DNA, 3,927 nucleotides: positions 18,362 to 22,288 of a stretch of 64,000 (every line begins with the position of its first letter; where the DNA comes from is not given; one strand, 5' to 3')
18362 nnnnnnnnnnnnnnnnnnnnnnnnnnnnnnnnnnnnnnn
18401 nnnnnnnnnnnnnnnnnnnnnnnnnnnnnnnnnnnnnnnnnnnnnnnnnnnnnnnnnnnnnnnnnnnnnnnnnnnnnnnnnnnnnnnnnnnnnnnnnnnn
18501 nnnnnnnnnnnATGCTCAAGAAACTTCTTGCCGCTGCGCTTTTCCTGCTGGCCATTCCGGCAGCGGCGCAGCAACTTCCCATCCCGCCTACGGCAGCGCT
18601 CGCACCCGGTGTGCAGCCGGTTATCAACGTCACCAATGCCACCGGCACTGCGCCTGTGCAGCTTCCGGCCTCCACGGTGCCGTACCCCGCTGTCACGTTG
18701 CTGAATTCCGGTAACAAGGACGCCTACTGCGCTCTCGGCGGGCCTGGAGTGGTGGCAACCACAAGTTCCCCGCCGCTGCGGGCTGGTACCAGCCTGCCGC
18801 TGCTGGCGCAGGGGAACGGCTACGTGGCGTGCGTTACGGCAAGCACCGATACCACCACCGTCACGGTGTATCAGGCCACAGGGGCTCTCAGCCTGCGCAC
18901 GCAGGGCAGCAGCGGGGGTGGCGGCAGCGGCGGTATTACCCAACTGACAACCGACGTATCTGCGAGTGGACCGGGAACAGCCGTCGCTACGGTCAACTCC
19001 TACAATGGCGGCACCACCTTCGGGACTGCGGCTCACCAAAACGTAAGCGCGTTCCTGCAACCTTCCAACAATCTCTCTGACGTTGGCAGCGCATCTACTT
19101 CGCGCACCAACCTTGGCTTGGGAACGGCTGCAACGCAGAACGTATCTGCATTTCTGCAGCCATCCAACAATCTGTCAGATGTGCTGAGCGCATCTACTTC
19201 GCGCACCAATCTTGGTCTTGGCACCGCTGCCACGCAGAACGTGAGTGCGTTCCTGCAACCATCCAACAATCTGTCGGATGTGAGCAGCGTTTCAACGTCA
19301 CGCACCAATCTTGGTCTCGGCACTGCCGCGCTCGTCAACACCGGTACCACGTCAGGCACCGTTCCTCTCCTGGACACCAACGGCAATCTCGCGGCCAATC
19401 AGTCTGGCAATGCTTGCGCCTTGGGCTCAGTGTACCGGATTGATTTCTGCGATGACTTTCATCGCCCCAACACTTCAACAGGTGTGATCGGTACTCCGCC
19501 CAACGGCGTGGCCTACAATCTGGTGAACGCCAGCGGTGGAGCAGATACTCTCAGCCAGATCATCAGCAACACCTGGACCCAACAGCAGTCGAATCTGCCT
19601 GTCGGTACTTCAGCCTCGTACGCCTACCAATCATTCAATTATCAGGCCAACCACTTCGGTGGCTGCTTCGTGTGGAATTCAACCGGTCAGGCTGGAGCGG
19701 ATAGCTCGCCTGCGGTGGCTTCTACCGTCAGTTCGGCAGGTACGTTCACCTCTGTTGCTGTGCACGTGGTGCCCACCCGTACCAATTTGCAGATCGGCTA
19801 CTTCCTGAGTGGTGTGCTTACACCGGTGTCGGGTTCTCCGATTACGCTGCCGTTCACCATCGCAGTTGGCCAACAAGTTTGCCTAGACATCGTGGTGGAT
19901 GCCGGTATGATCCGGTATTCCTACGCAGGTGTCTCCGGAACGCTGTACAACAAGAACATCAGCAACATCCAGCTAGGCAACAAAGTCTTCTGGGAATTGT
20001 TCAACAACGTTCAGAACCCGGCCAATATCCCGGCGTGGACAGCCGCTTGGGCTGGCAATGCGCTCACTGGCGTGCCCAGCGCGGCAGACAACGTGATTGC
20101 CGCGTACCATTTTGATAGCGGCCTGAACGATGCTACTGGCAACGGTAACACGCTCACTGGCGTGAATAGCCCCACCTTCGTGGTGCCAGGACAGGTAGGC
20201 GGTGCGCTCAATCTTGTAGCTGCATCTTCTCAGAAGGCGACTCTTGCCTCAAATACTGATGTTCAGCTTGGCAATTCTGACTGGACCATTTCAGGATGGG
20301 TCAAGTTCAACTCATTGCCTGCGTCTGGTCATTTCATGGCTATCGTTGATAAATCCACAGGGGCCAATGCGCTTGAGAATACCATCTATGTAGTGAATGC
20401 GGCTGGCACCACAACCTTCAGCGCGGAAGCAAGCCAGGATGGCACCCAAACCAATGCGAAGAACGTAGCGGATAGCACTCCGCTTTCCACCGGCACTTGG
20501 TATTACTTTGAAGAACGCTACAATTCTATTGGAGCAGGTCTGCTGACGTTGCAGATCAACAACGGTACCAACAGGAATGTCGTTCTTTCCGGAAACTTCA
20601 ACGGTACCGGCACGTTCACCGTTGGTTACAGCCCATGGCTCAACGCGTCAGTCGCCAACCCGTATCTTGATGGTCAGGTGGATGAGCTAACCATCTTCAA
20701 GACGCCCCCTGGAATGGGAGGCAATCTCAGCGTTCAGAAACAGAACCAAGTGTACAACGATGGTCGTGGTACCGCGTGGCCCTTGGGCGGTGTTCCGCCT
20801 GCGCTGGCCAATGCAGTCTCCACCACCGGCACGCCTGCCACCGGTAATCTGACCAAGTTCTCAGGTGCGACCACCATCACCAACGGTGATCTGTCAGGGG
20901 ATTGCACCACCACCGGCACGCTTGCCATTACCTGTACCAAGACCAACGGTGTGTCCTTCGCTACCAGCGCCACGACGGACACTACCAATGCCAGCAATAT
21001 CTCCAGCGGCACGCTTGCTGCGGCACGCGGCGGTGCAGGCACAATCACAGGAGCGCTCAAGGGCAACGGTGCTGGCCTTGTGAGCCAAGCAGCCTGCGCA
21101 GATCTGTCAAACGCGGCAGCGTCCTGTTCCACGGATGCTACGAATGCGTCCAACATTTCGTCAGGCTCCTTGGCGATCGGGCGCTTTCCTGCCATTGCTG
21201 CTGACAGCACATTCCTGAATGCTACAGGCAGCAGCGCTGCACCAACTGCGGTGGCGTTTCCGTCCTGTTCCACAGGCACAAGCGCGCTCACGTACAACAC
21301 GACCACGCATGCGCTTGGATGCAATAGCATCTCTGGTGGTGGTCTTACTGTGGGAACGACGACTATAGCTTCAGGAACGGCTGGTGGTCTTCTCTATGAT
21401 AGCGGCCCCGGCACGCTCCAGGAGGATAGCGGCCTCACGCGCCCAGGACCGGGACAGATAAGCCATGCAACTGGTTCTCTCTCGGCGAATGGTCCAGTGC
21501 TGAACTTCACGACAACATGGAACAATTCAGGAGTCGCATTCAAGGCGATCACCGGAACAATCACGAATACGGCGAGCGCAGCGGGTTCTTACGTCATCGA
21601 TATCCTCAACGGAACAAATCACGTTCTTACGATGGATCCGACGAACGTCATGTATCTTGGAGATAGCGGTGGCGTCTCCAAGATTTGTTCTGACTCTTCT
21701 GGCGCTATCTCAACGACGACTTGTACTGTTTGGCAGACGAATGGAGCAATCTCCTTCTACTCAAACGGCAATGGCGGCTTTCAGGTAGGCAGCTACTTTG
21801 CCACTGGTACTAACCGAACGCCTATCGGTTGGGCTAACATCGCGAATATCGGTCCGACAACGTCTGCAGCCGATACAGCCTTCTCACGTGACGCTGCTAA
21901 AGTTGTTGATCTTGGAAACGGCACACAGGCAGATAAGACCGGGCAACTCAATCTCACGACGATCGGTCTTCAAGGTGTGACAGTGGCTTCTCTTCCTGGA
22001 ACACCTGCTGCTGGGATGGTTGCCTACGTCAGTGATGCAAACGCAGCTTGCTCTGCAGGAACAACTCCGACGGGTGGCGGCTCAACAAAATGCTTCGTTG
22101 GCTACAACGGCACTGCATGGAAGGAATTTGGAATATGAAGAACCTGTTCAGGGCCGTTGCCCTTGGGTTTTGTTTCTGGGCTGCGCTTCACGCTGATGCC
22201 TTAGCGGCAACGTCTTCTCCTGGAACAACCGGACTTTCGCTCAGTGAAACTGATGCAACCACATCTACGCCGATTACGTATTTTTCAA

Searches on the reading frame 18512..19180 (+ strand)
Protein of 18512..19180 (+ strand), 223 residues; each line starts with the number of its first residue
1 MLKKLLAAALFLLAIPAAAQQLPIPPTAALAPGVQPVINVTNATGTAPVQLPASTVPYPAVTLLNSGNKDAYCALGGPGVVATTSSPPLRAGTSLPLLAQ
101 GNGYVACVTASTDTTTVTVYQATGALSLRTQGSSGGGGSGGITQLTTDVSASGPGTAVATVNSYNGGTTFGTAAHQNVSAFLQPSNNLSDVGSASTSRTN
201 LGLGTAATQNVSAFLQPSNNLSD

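Call 74: find_related_loci(query=window:18512-19180:+, collection=viral_contigs, flank=3000)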
Query window:18512-19180:+ (223 aa) in viral_contigs; peptide patterns used: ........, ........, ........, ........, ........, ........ (x = any residue, [..] = any of these).
31 stretches matched a pattern, but none encodes a relative of the query by tblastn (E <= 1e-3).
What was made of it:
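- Tried and rejected: Neck-fibre relatives on the same viral contigs: none found, so genome-wide co-occurrence with the neck cluster could not be tested beyond this window (call 74).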

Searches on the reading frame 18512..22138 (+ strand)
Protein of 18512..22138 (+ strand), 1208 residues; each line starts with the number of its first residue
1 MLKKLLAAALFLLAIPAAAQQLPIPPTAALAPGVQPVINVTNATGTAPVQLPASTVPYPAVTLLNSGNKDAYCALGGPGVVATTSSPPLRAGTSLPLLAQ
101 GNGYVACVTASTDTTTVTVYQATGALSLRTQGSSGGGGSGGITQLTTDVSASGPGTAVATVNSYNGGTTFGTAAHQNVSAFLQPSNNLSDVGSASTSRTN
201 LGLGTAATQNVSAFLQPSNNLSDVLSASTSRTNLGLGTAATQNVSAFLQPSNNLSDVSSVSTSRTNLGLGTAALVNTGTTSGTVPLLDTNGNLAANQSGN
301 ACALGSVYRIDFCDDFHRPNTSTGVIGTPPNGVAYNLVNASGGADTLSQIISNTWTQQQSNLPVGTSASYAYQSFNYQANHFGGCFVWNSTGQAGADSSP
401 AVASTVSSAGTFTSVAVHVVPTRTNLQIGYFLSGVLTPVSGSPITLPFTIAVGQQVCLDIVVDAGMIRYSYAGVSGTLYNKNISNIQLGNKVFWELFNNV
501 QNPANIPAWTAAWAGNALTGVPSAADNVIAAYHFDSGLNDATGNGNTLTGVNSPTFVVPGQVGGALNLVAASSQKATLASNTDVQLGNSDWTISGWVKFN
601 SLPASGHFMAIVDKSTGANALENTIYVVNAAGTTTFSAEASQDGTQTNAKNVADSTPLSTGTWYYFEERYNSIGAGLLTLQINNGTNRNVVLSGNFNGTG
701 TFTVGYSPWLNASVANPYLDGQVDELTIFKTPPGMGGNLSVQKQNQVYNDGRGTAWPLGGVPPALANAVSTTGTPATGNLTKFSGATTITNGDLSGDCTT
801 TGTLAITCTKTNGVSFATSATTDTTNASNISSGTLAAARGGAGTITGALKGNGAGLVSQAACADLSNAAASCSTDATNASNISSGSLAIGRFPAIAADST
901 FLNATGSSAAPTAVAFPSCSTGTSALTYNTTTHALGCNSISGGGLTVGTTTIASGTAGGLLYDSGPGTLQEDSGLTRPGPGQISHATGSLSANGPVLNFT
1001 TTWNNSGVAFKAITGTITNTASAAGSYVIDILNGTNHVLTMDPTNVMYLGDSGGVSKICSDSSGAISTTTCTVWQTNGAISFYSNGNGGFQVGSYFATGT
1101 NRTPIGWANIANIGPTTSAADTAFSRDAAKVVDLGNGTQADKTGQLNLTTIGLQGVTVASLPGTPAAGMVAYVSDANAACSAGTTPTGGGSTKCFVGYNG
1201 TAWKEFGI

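Call 4: search_protein_families(library=pfam, proteins=[window:18512-22138:+], max_evalue=0.01)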
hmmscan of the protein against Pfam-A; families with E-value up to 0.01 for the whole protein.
window:18512-22138:+ (1208 aa): 0 families

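Call 34: search_protein_families(library=phrogs, proteins=[window:18512-22138:+], max_evalue=0.001)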
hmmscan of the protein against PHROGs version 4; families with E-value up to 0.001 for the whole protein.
window:18512-22138:+ (1208 aa): 2 families
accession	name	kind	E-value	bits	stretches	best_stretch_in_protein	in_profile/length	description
phrog_2282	-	tail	4.8e-22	79.7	2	228-1008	204-532/547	tail fiber protein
phrog_158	-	tail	1.9e-15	58.2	1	173-273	253-351/376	major tail protein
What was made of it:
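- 18512..22138 (+): Neck-cluster leader-bearing fibre (1208 aa) with 16 Cys in 8 local pairs. PHROG 2282 tail fibre (call 34).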
